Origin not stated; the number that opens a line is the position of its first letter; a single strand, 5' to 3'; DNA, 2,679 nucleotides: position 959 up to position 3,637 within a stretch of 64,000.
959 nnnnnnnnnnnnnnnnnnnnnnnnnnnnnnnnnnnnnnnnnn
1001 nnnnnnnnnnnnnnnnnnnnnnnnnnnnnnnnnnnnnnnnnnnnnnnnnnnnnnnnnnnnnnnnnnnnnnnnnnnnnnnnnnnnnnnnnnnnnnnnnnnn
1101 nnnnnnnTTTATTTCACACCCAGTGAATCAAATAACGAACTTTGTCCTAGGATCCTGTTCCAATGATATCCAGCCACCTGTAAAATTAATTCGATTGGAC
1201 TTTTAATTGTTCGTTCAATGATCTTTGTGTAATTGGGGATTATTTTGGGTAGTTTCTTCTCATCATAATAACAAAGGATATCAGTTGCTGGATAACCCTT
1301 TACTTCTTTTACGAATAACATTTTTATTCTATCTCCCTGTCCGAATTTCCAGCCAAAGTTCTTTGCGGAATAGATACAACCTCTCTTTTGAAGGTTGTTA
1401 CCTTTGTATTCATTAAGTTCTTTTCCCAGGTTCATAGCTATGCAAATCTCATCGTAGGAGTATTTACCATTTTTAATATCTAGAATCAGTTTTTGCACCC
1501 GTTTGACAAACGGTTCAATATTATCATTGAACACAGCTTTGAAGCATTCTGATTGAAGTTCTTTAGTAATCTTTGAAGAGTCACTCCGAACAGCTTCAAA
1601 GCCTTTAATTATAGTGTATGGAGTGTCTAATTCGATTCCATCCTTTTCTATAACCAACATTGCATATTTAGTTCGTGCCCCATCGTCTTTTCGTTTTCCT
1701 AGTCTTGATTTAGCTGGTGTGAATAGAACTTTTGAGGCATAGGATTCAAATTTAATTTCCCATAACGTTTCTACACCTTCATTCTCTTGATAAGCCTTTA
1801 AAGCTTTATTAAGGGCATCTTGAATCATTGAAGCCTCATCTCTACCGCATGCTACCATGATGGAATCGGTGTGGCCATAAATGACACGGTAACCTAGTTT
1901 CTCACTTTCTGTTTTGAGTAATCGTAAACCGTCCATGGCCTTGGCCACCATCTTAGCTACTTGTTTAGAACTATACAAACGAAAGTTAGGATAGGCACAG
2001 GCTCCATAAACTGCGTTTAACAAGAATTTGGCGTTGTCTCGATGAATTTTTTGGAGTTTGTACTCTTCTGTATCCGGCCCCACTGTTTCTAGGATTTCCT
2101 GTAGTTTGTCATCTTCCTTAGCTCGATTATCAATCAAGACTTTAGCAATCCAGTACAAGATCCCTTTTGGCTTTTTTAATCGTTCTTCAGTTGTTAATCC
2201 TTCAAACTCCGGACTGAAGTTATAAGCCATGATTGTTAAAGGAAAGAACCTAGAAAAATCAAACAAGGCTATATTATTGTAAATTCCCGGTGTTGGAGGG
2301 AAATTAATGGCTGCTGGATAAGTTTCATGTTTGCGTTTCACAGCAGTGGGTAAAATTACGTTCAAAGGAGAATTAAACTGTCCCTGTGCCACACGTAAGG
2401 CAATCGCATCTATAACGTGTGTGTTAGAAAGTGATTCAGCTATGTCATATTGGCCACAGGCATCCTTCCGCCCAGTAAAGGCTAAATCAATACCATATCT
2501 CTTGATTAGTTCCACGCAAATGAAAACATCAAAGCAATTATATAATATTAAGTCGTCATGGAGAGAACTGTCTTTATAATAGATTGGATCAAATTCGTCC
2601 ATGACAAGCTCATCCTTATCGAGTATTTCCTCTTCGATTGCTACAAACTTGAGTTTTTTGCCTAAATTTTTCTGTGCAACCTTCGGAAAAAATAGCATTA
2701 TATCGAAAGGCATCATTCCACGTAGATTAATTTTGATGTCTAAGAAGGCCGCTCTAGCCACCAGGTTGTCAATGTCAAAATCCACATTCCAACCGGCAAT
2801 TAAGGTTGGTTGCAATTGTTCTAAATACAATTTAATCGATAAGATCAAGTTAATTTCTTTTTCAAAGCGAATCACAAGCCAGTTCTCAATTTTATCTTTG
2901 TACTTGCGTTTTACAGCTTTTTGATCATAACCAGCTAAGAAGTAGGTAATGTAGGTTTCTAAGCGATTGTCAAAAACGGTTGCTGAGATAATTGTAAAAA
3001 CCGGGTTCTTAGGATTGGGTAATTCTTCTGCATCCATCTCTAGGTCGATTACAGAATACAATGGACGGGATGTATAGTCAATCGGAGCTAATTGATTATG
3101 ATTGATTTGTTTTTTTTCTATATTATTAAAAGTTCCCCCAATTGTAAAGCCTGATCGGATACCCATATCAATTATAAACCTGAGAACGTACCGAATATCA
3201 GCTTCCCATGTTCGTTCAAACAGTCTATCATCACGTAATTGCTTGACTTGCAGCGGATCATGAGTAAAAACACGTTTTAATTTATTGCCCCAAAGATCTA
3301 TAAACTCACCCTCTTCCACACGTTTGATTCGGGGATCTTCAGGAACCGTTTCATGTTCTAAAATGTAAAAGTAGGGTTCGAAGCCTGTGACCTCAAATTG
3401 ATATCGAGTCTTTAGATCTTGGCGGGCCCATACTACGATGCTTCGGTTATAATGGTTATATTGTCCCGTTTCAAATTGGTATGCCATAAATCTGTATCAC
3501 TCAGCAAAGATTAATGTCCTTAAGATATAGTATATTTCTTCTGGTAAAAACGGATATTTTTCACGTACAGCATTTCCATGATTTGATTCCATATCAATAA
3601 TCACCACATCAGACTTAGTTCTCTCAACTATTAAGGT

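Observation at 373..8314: Archaeal/eukaryal-type replisome module in a tailed virus: PolB, AEP primase, PCNA-like clamp, XPF/Hef nuclease, Sak4-like ATPase and an AbrB-like regulator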

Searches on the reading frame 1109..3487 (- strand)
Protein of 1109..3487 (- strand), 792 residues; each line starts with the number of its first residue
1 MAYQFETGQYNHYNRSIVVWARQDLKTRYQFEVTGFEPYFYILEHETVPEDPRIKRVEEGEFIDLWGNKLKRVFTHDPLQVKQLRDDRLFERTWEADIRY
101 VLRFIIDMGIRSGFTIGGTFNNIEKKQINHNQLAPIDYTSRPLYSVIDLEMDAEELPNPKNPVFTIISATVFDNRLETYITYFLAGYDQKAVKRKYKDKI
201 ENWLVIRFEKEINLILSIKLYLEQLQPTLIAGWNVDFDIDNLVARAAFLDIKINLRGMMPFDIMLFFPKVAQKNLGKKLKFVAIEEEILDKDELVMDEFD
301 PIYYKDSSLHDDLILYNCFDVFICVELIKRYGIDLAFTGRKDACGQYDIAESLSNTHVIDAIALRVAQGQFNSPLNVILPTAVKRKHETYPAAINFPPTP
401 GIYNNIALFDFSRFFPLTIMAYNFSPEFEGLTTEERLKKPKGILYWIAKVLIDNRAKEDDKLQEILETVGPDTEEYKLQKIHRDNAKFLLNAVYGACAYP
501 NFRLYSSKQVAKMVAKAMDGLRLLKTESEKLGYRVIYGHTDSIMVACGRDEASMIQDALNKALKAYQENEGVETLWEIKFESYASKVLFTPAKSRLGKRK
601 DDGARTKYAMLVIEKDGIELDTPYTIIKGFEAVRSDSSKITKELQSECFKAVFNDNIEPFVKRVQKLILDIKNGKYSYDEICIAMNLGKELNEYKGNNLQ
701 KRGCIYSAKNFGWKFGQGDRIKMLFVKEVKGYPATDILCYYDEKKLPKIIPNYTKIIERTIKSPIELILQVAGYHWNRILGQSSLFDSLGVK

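Call 4: search_protein_families(library=pfam, proteins=[window:1109-3487:-], max_evalue=1)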
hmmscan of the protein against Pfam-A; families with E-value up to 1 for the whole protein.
window:1109-3487:- (792 aa): 2 families
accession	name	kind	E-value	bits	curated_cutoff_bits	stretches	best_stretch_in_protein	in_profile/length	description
PF00136.26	DNA_pol_B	-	8.7e-18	64.8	23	2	439-742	115-424/453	DNA polymerase family B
PF03104.25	DNA_pol_B_exo1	-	3.9e-11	43.3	23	1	92-251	2-184/242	DNA polymerase family B, exonuclease domain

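Call 5: search_protein_families(library=phrogs, proteins=[window:1109-3487:-], max_evalue=0.1)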
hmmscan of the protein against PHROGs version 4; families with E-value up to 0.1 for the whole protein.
window:1109-3487:- (792 aa): 4 families
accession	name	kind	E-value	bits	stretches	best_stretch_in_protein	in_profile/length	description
phrog_262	-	DNA, RNA and nucleotide metabolism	1.3e-56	193.2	2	252-785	251-850/856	DNA polymerase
phrog_2062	-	DNA, RNA and nucleotide metabolism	7.2e-14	52.2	2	136-252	101-225/502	DNA polymerase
phrog_1918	-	DNA, RNA and nucleotide metabolism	4.9e-12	46.6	2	604-785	182-379/382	DNA polymerase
phrog_3011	-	DNA, RNA and nucleotide metabolism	0.00059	19.7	1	188-245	204-261/576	DNA polymerase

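Call 10: find_homologous_proteins(query=window:1109-3487:-)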
Query window:1109-3487:- (792 aa): 13 proteins with E <= 0.001 among 7912 candidates.
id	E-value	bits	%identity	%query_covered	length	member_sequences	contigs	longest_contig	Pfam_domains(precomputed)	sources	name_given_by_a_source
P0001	0.0e+0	1817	100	100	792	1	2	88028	PF00136.27,PF03104.26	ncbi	ncbi:MAG: DNA polymerase domain-containing protein [Thermodesulfobacteriota bacterium]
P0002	5.2e-168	579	42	100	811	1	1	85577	PF00136.27,PF03104.26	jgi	jgi:DNA polymerase elongation subunit (family B)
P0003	9.3e-90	320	31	96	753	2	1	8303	PF00136.27,PF03104.26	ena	-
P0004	1.8e-42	164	24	94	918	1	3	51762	PF00136.27,PF03104.26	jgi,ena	-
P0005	1.3e-39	154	25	94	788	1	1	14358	PF00136.27,PF03104.26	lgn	-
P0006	1.0e-36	145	25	97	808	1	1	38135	PF00136.27,PF03104.26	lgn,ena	-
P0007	1.5e-18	85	25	83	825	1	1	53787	PF00136.27,PF10108.16,PF03104.26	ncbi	-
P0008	3.8e-18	83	24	84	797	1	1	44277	PF00136.27,PF13482.13,PF03104.26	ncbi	-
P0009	4.3e-17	80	24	81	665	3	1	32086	PF00136.27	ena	-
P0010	1.2e-15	75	27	39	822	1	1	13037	PF00136.27,PF10108.16,PF03104.26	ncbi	-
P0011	4.0e-8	50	23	62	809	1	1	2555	PF00136.27,PF10108.16,PF03104.26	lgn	-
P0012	1.2e-7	49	23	83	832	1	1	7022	PF00136.27,PF13482.13,PF03104.26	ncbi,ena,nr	ncbi:MAG TPA: DNA-directed DNA polymerase [Candidatus Thermoplasmatota archaeon]|nr:DNA-directed DNA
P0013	2.5e-7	47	24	49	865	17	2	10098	PF00136.27,PF03104.26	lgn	-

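Call 11: search_dna_similar(query=window:1109-3487:-, collection=phages, mode=protein, max_rows=25)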
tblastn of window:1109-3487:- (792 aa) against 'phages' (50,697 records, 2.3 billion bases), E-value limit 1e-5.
Records with a match: 302; places in all: 302; records where one place covers at least 80% of the query: 67.
Best place of each record, by identity: <60% 302.
By first word of the organism name: Synechococcus 151; Acinetobacter 61; Halorubrum 39; Haloarcula 19; Cyanophage 6; Prochlorococcus 4; Pelagibacter 3; Marine 3; Erwinia 3; Halovirus 2; and 8 more.
By host as written in the record: - 136; Halorubrum sp. 24; Acinetobacter baumannii 18; Haloarcula californiae 12; Synechococcus 11; Synechococcus sp. WH7803 7; Halorubrum coriense 5; Halorubrum sodomense 5; and 45 more.
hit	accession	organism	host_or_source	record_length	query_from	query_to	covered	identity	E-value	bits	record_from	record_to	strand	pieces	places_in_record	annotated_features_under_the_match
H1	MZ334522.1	Halorubrum tailed virus 27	Halorubrum sp.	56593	33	773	94%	24.5%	4e-39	163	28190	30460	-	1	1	DNA polymerase elongation subunit family B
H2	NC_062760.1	Halorubrum tailed virus 27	Halorubrum sp.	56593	33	773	94%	24.5%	4e-39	163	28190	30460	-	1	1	DNA polymerase elongation subunit family B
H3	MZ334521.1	Halorubrum tailed virus 25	Halorubrum sp.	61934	11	773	96%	23.7%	1e-31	139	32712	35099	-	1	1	DNA polymerase elongation subunit family B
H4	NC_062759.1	Halorubrum tailed virus 25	Halorubrum sp.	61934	11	773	96%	23.7%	1e-31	139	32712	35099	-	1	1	DNA polymerase elongation subunit family B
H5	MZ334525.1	Haloarcula tailed virus 2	Halorubrum sp.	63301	11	779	93%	24.2%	7e-21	180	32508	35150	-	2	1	DNA polymerase elongation subunit family B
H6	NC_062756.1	Haloarcula tailed virus 2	Halorubrum sp.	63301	11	779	93%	24.2%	7e-21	180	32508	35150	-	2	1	DNA polymerase elongation subunit family B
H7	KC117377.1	Haloarcula vallismortis tailed virus 1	Haloarcula vallismortis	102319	33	779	89%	24.9%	5e-13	153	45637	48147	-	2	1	91: DNA polymerase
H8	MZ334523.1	Haloarcula virus HVTV-2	Haloarcula vallismortis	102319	33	779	89%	24.9%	5e-13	153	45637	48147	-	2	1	DNA polymerase elongation subunit family B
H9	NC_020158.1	Haloarcula vallismortis tailed virus 1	Haloarcula vallismortis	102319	33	779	89%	24.9%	5e-13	153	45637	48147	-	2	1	91: DNA polymerase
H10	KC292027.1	Halovirus HCTV-5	Haloarcula californiae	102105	33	779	94%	23.1%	2e-27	125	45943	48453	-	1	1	88: DNA polymerase elongation subunit (family B)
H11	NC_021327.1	Halovirus HCTV-5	Haloarcula californiae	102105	33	779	94%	23.1%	2e-27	125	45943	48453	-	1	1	88: DNA polymerase elongation subunit (family B)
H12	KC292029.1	Haloarcula californiae tailed virus 1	Haloarcula californiae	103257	33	779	94%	22.5%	9e-27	124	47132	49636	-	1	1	85: DNA polymerase elongation subunit (family B)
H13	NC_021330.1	Haloarcula californiae tailed virus 1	Haloarcula californiae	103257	33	779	94%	22.5%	9e-27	124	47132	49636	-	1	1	85: DNA polymerase elongation subunit (family B)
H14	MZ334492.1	Halorubrum phage HRTV-14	Halorubrum sp.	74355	10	771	96%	21.9%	5e-24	115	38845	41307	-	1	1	DNA polymerase elongation subunit family B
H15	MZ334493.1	Halorubrum phage HRTV-17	Halorubrum sp.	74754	10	771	96%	21.9%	5e-24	115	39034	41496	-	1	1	DNA polymerase elongation subunit family B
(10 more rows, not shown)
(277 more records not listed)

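Call 12: find_encoding_contigs(protein=P0001, flank=10000, max_places=4)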
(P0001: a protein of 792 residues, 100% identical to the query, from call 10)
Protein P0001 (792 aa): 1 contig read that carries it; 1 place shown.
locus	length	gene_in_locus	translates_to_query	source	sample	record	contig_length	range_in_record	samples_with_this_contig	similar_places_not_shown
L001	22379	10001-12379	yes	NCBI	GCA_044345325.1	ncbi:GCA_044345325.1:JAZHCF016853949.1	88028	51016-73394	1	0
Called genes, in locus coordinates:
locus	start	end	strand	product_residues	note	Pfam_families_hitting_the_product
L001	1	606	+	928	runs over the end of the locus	-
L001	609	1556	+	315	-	-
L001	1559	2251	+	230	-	-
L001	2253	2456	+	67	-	-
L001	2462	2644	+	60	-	-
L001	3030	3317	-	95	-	-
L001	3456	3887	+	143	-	-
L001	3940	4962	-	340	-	-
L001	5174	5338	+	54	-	-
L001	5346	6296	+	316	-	-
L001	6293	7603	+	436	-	PF13479:AAA_24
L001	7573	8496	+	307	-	PF00705:PCNA_N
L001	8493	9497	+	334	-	-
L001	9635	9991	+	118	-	-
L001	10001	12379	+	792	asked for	PF03104:DNA_pol_B_exo1, PF00136:DNA_pol_B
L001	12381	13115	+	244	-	PF02732:ERCC4 (weak), PF12826:HHH_2 (weak), PF14520:HHH_5 (weak)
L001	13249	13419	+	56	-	PF07561:DUF1540 (weak)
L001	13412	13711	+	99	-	-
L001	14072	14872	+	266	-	PF12705:PDDEXK_1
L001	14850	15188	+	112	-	-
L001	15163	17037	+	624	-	PF01078:Mg_chelatase (faint), PF03215:Rad17 (faint), PF13245:AAA_19 (faint), PF14532:Sigma54_activ_2 (faint), PF20720:nSTAND3 (faint), PF25199:nSTAND_NTPase5 (faint), PF00004:AAA, PF13177:DNA_pol3_delta2 (weak), +3 more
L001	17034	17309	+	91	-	-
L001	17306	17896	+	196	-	PF01712:dNK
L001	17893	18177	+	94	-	-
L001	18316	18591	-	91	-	-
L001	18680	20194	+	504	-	PF01555:N6_N4_Mtase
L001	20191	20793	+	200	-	PF01844:HNH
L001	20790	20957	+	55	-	-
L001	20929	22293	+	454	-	PF01555:N6_N4_Mtase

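Call 13: find_encoding_contigs(protein=P0002, flank=10000, max_places=4)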
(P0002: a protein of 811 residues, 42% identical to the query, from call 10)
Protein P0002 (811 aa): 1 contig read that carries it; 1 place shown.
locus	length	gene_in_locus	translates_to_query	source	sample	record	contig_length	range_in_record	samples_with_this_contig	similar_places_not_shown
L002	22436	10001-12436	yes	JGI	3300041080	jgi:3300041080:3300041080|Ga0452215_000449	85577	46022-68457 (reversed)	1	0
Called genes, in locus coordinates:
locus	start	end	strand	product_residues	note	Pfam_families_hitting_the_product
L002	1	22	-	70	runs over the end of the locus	-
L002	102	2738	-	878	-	PF04860:Phage_portal (weak)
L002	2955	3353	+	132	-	-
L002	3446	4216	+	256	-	-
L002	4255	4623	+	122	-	-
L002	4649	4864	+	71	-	-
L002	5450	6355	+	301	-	-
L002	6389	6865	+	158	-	-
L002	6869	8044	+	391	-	-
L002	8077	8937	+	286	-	-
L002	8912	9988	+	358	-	-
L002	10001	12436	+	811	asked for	PF03104:DNA_pol_B_exo1, PF00136:DNA_pol_B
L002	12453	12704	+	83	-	-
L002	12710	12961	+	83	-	-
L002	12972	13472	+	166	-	-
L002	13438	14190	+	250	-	PF02732:ERCC4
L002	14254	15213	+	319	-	PF05496:RuvB_N (weak), PF00004:AAA, PF07724:AAA_2 (weak), PF07728:AAA_5 (weak), PF13173:AAA_14 (weak), PF13177:DNA_pol3_delta2, PF08542:Rep_fac_C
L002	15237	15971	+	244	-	PF01930:Cas_Cas4 (faint), PF12705:PDDEXK_1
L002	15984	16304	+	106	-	-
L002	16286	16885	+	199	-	PF01612:DNA_pol_A_exo1 (faint), PF00929:RNase_T (faint), PF13482:RNase_H_2 (faint)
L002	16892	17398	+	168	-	PF03692:CxxCxxCC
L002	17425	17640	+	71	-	-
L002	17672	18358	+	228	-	PF04307:YdjM (weak)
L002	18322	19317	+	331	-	-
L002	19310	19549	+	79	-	-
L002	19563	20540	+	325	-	PF00004:AAA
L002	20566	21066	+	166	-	-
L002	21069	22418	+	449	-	PF00270:DEAD, PF04851:ResIII, PF00271:Helicase_C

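Call 16: get_annotated_region(hit=H9, flank=15000)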
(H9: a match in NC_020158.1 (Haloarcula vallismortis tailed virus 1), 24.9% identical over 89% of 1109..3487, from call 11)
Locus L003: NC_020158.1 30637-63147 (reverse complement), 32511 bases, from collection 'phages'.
description: Halovirus HVTV-1, complete genome.
organism: Haloarcula vallismortis tailed virus 1 (NCBI taxid 1262528)
taxonomy: Viruses; Duplodnaviria; Heunggongvirae; Uroviricota; Caudoviricetes; Thumleimavirales; Druskaviridae; Tredecimvirus; Tredecimvirus HVTV1
host: Haloarcula vallismortis; source: -; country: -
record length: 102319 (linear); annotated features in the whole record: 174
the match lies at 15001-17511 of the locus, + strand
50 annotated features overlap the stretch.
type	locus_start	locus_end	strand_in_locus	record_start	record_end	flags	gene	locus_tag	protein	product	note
CDS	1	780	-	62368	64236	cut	112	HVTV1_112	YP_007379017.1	portal protein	-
CDS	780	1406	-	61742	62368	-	111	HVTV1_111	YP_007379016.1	HNH endonuclease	-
CDS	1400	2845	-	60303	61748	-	110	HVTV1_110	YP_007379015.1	terminase large subunit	-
CDS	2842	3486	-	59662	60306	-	109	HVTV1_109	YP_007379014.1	HNH endonuclease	-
CDS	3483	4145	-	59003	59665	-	108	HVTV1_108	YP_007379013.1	hypothetical protein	-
CDS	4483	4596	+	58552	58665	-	107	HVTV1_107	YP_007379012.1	hypothetical protein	-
CDS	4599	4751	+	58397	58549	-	106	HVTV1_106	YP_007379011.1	hypothetical protein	-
CDS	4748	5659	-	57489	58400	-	105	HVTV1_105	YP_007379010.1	DNA repair protein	-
CDS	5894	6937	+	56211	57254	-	104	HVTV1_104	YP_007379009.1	hypothetical protein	-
CDS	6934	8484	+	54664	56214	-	103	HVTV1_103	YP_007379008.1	hypothetical protein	-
CDS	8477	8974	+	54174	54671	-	102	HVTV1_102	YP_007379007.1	hypothetical protein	-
CDS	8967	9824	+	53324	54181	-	101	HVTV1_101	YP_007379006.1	hypothetical protein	-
CDS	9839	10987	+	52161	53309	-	100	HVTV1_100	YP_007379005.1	hypothetical protein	-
CDS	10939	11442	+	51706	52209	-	99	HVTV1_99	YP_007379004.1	hypothetical protein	-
CDS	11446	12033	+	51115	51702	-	98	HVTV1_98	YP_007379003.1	thymidylate kinase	-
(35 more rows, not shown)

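Call 17: get_annotated_region(hit=H2, flank=12000)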
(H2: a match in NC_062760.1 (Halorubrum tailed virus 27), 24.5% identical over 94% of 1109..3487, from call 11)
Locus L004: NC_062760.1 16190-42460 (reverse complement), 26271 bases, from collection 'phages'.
description: Halorubrum virus HRTV-27, complete genome.
organism: Halorubrum tailed virus 27 (NCBI taxid 2878008)
taxonomy: Viruses; Duplodnaviria; Heunggongvirae; Uroviricota; Caudoviricetes; Thumleimavirales; Hafunaviridae; Minorvirus; Minorvirus HRTV27
host: Halorubrum sp.; source: solar saltern; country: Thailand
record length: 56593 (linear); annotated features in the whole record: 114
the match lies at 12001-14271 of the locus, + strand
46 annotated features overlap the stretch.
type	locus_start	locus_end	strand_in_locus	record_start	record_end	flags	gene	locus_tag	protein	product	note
CDS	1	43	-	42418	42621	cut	-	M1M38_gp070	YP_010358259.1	hypothetical protein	-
CDS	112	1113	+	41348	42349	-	-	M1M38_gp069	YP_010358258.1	hypothetical protein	-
CDS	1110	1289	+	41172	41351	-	-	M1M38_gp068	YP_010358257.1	hypothetical protein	-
CDS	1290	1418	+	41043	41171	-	-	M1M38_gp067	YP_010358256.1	Zn finger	-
CDS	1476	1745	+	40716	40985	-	-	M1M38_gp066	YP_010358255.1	hypothetical protein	-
CDS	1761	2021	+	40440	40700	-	-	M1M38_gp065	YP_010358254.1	hypothetical protein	-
CDS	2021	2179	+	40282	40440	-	-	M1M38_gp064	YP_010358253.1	hypothetical protein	-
CDS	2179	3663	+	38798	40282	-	-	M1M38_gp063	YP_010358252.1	hypothetical protein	-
CDS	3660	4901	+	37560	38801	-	-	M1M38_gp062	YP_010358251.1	DNA primase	eukaryotic/archaeal primase small subunit (N-terminal region) and large subunit (C-terminal region)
CDS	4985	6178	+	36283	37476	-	-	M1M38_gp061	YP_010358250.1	exonuclease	-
CDS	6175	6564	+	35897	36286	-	-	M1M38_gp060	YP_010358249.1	Zn finger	-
CDS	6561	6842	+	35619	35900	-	-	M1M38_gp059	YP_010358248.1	hypothetical protein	-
CDS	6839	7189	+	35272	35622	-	-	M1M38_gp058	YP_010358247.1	phosphoheptose isomerase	-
CDS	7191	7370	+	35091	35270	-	-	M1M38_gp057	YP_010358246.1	hypothetical protein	-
CDS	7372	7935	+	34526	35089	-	-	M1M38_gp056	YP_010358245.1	HNH endonuclease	-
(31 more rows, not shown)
